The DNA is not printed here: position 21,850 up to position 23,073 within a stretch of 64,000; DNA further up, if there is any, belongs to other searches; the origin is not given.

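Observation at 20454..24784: arcC-pyrB-pyrC cluster under an IclR regulator: carbamate kinase coupled to aspartate carbamoyltransferase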

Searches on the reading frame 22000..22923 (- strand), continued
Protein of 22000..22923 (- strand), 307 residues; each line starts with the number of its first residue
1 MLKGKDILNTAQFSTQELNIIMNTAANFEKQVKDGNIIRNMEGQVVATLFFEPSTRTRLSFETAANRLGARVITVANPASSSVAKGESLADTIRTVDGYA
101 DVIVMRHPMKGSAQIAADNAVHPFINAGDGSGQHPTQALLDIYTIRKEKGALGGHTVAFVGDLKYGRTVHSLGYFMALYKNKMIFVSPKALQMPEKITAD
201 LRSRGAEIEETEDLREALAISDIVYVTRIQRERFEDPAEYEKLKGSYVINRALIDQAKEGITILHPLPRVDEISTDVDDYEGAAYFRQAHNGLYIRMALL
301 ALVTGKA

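Call 34: search_protein_families(library=pfam, proteins=[L008:10986-11786:+, L008:11776-12696:+, L008:16301-17536:+, L008:17986-19917:+, L008:19950-20621:+, L036:10951-11592:+, L046:12082-13668:+, L046:13690-15054:+, L026:6658-8106:+, L026:8241-9539:+], max_evalue=0.00001)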
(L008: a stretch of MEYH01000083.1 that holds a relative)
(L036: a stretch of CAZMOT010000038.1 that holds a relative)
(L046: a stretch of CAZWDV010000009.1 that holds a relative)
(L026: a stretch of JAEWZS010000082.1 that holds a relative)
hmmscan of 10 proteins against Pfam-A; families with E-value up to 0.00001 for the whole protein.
L008:10986-11786:+ (266 aa): 2 families
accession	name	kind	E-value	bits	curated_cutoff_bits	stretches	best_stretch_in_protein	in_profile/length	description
PF10418.14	DHODB_Fe-S_bind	-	1.8e-15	56.8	23.9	1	226-262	1-40/41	Iron-sulfur cluster binding domain of dihydroorotate dehydrogenase B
PF00970.30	FAD_binding_6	-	1.4e-06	29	21.1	1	18-105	6-96/99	Oxidoreductase FAD-binding domain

L008:11776-12696:+ (306 aa): 3 families
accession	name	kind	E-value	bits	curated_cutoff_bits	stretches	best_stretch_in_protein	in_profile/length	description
PF01180.27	DHO_dh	-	5.1e-67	226.6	27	1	8-289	2-291/291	Dihydroorotate dehydrogenase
PF01207.24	Dus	-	2.2e-07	30.8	20.4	1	98-293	54-238/311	Dihydrouridine synthase (Dus)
PF03060.21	NMO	-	3.4e-06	27.1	28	0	212-270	164-224/331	Nitronate monooxygenase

L008:16301-17536:+ (411 aa): 3 families
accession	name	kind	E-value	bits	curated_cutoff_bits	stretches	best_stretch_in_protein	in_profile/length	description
PF13458.12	Peripla_BP_6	-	4.6e-49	168.4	31.7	1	34-385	2-341/343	Periplasmic binding protein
PF13433.12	Peripla_BP_5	-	2.1e-16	60.4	27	1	34-392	1-346/363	Periplasmic binding protein domain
PF01094.35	ANF_receptor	-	2.7e-08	33.7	25.4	1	76-263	22-210/353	Receptor family ligand binding region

L008:17986-19917:+ (643 aa): 2 families
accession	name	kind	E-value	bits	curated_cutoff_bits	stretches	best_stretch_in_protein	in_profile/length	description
PF01314.23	AFOR_C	-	3.4e-77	260.6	27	1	229-627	5-385/385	Aldehyde ferredoxin oxidoreductase, domains 2 & 3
PF02730.20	AFOR_N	-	1.9e-67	227.3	29.8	1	13-211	1-198/199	Aldehyde ferredoxin oxidoreductase, N-terminal domain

L008:19950-20621:+ (223 aa): 1 family
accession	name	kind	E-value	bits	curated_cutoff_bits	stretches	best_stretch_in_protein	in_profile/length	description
PF01177.27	Asp_Glu_race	-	1.8e-51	175.3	31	1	3-202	1-207/211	Asp/Glu/Hydantoin racemase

L036:10951-11592:+ (213 aa): 0 families

L046:12082-13668:+ (528 aa): 3 families
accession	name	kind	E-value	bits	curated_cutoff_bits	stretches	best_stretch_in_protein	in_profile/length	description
PF01979.26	Amidohydro_1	-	4.7e-44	151.5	25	1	75-459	1-345/345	Amidohydrolase family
PF07969.17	Amidohydro_3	-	3e-14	53.8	29.7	1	208-460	223-472/472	Amidohydrolase family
PF22039.1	HUTI_composite_bact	-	9.7e-06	25.5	25.5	0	41-63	1-23/26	Imidazolonepropionase-like composite domain, bacteria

L046:13690-15054:+ (454 aa): 2 families
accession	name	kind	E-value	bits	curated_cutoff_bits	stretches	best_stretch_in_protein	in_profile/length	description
PF01979.26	Amidohydro_1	-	8.2e-17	61.9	25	1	53-424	1-344/345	Amidohydrolase family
PF07969.17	Amidohydro_3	-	7.7e-13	49.2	29.7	1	346-410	406-470/472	Amidohydrolase family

L026:6658-8106:+ (482 aa): 2 families
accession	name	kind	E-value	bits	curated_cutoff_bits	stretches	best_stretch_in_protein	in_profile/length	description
PF01979.26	Amidohydro_1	-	5.6e-24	85.5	25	1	68-462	1-344/345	Amidohydrolase family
PF07969.17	Amidohydro_3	-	3.5e-13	50.3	29.7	0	60-79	1-20/472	Amidohydrolase family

L026:8241-9539:+ (432 aa): 2 families
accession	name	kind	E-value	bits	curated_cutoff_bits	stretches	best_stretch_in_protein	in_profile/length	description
PF12897.13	Asp_aminotransf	-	4e-153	510.6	27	1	17-430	5-419/421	Aspartate amino-transferase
PF00155.27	Aminotran_1_2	-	1.5e-13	51.1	19.7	1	74-414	35-359/361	Aminotransferase class I and II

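Call 46: search_protein_families(library=pfam, proteins=[L039:8877-9986:+, L046:4455-6593:+, L046:6622-8439:+, L047:8420-9022:+, L011:3794-4537:+, L043:7120-9957:+, L035:7011-8129:+, L046:15274-15960:+, L046:15888-16856:+, L046:16846-18597:+], max_evalue=0.00001)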
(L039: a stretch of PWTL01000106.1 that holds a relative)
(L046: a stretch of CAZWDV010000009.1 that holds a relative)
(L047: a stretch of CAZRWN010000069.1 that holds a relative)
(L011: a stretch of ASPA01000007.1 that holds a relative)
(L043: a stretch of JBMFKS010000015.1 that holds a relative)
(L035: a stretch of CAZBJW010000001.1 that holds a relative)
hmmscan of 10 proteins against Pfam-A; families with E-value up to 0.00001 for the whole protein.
L039:8877-9986:+ (369 aa): 2 families
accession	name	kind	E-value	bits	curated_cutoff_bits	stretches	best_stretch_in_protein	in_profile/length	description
PF00155.27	Aminotran_1_2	-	1.3e-29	104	19.7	1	8-357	3-361/361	Aminotransferase class I and II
PF12897.13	Asp_aminotransf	-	3.6e-19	69.3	27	1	93-366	128-414/421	Aspartate amino-transferase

L046:4455-6593:+ (712 aa): 4 families
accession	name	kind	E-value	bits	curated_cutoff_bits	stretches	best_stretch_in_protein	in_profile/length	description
PF13549.11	ATP-grasp_5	-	9.9e-68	228.2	27.6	1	489-708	6-221/221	ATP-grasp domain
PF13607.11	Succ_CoA_lig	-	9.2e-42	142.5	27.4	1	159-295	1-138/138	Succinyl-CoA ligase like flavodoxin domain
PF13380.12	CoA_binding_2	-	8.3e-24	84.7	22.8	1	14-140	2-114/116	CoA binding domain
PF02629.25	CoA_binding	-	3e-07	31.5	22.3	1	12-105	3-97/97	CoA binding domain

L046:6622-8439:+ (605 aa): 8 families
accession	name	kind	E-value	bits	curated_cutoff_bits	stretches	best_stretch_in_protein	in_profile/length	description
PF02775.26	TPP_enzyme_C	-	7.8e-22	78.1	21.9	1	376-518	1-149/151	Thiamine pyrophosphate enzyme, C-terminal TPP binding domain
PF01855.24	POR_N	-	2.4e-16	60.6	27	1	17-180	2-171/231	Pyruvate flavodoxin/ferredoxin oxidoreductase, thiamine diP-bdg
PF00037.32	Fer4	-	1.2e-10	41.2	21.1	1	572-594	2-24/24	4Fe-4S binding domain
PF12837.12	Fer4_6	-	3e-07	30.5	25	0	572-593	3-24/24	4Fe-4S binding domain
PF12838.12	Fer4_7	-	4.2e-07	30.8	27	1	541-592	1-52/52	4Fe-4S dicluster domain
PF13237.11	Fer4_10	-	1.4e-06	28.6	25.5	0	537-589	4-53/53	4Fe-4S dicluster domain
PF14697.11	Fer4_21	-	3.4e-06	27.5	35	1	537-594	3-58/59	4Fe-4S dicluster domain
PF12797.12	Fer4_2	-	3.7e-06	27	24.5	0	534-555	2-22/22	4Fe-4S binding domain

L047:8420-9022:+ (200 aa): 1 family
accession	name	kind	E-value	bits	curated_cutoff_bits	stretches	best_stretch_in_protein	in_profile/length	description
PF01558.24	POR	-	4.4e-38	131.6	27.4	1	12-191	1-173/173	Pyruvate ferredoxin/flavodoxin oxidoreductase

L011:3794-4537:+ (247 aa): 2 families
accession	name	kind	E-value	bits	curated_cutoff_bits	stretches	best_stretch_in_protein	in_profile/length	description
PF04016.18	DUF364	-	4.4e-41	140.4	23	1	103-238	2-143/147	Putative heavy-metal chelation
PF13938.11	DUF4213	-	2.2e-16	60.3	23.5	1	12-91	5-75/75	Putative heavy-metal chelation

L043:7120-9957:+ (945 aa): 10 families
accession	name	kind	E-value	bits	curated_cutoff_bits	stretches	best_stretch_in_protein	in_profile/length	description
PF16927.11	HisKA_7TM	-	4.2e-68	230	28.6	1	12-235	2-224/224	N-terminal 7TM region of histidine kinase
PF02518.31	HATPase_c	-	4.2e-24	85.6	26.4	1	838-943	6-110/111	Histidine kinase-, DNA gyrase B-, and HSP90-like ATPase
PF01590.32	GAF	-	4.9e-24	85.8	22.4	2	552-687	3-133/133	GAF domain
PF13185.12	GAF_2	-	2.1e-20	73.8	28.6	1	549-687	2-135/136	GAF domain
PF08448.16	PAS_4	-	7.1e-15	55.6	23.1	1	242-343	1-108/110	PAS fold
PF00512.31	HisKA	-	5e-12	46.1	26.9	1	725-787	3-62/66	His Kinase A (phospho-acceptor) domain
PF00989.32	PAS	-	1.2e-11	45.1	22.6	1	240-340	5-113/113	PAS fold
PF13492.12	GAF_3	-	2.6e-11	44.5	27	1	553-688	4-128/129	GAF domain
PF13426.13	PAS_9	-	3.5e-11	43.7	27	1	246-342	1-103/103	PAS domain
PF13188.13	PAS_8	-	4.6e-09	36.3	21.8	1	240-299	5-61/65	PAS domain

L035:7011-8129:+ (372 aa): 1 family
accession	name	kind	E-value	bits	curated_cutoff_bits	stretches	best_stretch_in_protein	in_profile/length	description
PF00155.27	Aminotran_1_2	-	5.9e-66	223.5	19.7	1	34-360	2-361/361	Aminotransferase class I and II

L046:15274-15960:+ (228 aa): 1 family
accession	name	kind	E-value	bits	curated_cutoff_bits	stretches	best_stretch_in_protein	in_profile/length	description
PF00156.33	Pribosyltran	-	6.3e-10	39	26.3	1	60-144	23-112/158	Phosphoribosyl transferase domain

L046:15888-16856:+ (322 aa): 1 family
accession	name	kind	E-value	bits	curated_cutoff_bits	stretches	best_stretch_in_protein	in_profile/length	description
PF00215.30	OMPdecase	-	1.4e-20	74.6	27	1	108-263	40-182/221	Orotidine 5'-phosphate decarboxylase / HUMPS family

L046:16846-18597:+ (583 aa): 1 family
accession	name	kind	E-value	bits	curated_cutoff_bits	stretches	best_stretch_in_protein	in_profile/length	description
PF01180.27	DHO_dh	-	1.1e-45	156.5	27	1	41-277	38-272/291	Dihydroorotate dehydrogenase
